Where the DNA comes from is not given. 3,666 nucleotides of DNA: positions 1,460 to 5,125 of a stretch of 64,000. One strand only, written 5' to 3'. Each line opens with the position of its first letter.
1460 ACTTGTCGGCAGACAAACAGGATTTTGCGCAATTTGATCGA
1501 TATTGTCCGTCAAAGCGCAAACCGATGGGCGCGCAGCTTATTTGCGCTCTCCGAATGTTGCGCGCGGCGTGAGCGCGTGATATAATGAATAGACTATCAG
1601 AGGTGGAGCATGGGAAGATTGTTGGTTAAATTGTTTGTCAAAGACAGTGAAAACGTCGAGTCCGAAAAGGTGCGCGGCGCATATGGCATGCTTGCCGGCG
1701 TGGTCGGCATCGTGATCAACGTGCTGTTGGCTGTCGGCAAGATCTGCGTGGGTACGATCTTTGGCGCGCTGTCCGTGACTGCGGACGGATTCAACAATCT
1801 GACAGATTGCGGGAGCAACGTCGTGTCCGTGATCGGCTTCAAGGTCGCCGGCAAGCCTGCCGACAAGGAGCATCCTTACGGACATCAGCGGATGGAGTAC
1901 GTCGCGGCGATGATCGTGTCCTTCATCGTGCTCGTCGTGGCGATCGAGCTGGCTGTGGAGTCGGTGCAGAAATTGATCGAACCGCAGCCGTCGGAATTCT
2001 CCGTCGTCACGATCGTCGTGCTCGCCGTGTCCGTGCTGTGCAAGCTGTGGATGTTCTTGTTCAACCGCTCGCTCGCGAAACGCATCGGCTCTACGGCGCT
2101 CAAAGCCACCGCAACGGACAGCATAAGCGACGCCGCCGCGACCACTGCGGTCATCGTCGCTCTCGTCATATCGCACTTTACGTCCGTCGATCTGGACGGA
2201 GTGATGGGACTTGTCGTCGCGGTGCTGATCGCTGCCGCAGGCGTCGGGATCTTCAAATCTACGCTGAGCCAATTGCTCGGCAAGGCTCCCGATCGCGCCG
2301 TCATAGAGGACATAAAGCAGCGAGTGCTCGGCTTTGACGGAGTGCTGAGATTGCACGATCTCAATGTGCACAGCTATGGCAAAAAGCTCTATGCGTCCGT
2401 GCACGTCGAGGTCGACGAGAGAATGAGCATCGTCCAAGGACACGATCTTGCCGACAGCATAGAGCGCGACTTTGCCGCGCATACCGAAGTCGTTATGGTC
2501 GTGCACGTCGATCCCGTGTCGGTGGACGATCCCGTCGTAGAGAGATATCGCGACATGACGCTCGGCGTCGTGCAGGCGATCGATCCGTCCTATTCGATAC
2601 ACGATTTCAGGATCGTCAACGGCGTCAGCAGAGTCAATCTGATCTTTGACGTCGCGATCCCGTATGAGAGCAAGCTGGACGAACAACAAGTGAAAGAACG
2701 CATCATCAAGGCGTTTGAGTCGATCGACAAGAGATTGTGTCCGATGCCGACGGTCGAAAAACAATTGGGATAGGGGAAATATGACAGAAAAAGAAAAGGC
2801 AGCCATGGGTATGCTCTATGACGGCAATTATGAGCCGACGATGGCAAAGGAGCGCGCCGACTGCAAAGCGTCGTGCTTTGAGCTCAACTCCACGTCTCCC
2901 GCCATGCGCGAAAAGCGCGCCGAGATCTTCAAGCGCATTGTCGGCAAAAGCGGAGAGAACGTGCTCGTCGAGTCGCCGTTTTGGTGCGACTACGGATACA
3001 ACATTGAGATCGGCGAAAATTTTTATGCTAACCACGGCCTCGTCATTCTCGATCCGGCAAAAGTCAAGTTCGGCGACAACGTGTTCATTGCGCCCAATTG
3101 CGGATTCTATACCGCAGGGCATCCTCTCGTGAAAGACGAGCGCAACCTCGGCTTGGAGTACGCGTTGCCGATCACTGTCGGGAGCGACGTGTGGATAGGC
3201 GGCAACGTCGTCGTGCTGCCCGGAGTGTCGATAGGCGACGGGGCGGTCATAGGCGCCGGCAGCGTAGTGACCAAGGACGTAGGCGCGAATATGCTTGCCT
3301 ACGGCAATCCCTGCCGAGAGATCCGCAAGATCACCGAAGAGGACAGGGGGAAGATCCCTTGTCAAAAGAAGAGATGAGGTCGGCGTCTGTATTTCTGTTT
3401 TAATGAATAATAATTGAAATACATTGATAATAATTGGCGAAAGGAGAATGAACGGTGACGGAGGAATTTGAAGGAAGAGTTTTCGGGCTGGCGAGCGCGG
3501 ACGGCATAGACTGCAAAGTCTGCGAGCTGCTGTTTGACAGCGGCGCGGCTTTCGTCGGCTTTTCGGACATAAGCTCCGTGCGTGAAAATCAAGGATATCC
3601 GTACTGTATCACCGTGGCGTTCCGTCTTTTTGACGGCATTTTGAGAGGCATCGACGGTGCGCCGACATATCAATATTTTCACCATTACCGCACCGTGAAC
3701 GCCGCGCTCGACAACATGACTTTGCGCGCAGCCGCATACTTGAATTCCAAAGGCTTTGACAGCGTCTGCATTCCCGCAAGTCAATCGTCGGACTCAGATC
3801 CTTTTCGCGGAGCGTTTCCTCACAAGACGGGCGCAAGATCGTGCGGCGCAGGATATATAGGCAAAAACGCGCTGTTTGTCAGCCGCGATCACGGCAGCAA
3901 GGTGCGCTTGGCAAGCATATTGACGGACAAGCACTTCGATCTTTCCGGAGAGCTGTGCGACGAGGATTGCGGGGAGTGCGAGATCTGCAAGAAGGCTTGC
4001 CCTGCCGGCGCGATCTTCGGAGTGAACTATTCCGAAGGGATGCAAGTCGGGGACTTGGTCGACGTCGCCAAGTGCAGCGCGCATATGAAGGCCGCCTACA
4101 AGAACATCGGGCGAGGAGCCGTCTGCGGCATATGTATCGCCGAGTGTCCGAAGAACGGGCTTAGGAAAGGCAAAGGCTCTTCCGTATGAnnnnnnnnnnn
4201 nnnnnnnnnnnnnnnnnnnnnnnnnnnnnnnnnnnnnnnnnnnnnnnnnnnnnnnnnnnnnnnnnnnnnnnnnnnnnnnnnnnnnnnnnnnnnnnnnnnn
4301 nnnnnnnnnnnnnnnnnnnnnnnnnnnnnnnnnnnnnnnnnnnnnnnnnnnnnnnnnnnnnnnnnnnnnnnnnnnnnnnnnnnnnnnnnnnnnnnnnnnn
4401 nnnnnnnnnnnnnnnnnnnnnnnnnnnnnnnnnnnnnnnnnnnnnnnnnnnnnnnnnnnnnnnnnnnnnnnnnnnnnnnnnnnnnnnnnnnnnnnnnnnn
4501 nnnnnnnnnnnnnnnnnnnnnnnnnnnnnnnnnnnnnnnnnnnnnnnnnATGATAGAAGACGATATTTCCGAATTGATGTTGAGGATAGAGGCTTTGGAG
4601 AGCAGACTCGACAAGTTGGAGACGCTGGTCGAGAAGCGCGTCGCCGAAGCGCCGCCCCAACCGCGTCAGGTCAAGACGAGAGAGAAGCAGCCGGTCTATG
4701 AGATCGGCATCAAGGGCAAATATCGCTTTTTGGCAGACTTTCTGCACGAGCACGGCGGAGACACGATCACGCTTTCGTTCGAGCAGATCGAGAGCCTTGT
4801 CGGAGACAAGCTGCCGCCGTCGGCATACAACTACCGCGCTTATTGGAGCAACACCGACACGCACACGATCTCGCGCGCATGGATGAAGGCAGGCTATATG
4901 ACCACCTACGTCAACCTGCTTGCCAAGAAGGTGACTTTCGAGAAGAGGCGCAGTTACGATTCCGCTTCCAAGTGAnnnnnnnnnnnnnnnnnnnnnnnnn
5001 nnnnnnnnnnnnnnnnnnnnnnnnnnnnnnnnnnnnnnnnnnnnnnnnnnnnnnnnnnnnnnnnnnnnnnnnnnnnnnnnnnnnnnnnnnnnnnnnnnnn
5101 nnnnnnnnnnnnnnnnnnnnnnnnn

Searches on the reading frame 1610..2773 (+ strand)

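Call 61: search_protein_families(library=ncbifam, proteins=[window:1610-2773:+], max_evalue=0.001)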
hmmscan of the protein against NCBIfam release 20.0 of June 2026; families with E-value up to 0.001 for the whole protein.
window:1610-2773:+ (387 aa): 10 families
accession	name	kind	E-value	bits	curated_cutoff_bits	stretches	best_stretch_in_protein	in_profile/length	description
TIGR01297.1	CDF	superfamily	6.5e-64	216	82.35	1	31-302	6-282/285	cation diffusion facilitator family transporter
NF033615.1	CDF_MamM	equivalog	9e-44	149.8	350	1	29-301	11-285/290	magnetosome biogenesis CDF transporter MamM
NF050169.1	CatEfflxFieF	equivalog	2.7e-40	138.4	420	1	28-303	6-282/282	cation efflux pump FieF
NF007064.0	PRK09509.1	equivalog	1.3e-36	126.1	447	1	29-306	12-290/300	CDF family cation-efflux transporter FieF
NF033616.1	CDF_MamB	equivalog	1.6e-34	119.7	350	1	33-300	12-279/284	magnetosome biogenesis CDF transporter MamB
NF052602.1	Zn_efflux_Cdf31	equivalog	2.3e-30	106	460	1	31-306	11-293/299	CDF family zinc efflux transporter Cdf31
NF052621.1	MngEfTpMntE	equivalog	5.1e-29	101.6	500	1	32-302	8-281/293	manganese efflux transporter MntE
NF040994.1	MamV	equivalog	9.6e-20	70.9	500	1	38-307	22-288/319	CDF transporter MamV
NF033827.1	CDF_efflux_DmeF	equivalog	3.9e-19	69.2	250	2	34-144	22-136/309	CDF family Co(II)/Ni(II) efflux transporter DmeF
NF002923.0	PRK03557.1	equivalog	2.6e-18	66.3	408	1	35-268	26-259/313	CDF family zinc transporter ZitB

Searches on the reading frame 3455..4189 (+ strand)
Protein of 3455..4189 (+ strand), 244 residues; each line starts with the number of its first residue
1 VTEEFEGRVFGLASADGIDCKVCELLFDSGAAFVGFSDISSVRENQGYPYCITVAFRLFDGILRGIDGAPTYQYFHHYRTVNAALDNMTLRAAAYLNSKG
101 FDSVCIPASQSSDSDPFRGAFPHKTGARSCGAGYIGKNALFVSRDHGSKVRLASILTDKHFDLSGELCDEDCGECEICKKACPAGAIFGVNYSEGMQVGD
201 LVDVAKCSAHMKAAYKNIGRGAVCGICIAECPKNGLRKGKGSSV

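Call 47: search_protein_families(library=ncbifam, proteins=[window:3455-4189:+], max_evalue=0.001)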
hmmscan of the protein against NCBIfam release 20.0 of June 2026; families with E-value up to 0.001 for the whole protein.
window:3455-4189:+ (244 aa): 4 families
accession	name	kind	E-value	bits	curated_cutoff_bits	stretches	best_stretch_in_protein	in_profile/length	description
TIGR00276.1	TIGR00276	equivalog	4.9e-12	45.5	200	1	125-197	135-206/337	tRNA epoxyqueuosine(34) reductase QueG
TIGR01971.1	NuoI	subfamily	7.8e-06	25.5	113.05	1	163-240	35-102/121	NADH-quinone oxidoreductase, chain I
NF004537.0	PRK05888.1-3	equivalog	0.00024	20.7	163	1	170-236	68-130/204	NADH-quinone oxidoreductase subunit NuoI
NF041836.1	rnfB_Methano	equivalog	0.00063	19.3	445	0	128-234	174-260/265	Rnf electron transport complex subunit RnfB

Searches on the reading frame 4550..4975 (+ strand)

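Call 47: search_protein_families(library=ncbifam, proteins=[window:4550-4975:+], max_evalue=0.001)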
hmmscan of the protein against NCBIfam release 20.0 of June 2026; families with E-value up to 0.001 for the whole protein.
window:4550-4975:+ (141 aa): 0 families

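Call 69: search_protein_families(library=pfam, proteins=[window:4550-4975:+], max_evalue=0.01)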
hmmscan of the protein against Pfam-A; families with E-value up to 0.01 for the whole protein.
window:4550-4975:+ (141 aa): 1 family
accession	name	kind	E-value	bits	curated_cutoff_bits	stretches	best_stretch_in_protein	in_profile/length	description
PF24698.1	DUF7662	-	2.1e-19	69.5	26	1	58-132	1-70/72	Domain of unknown function (DUF7662)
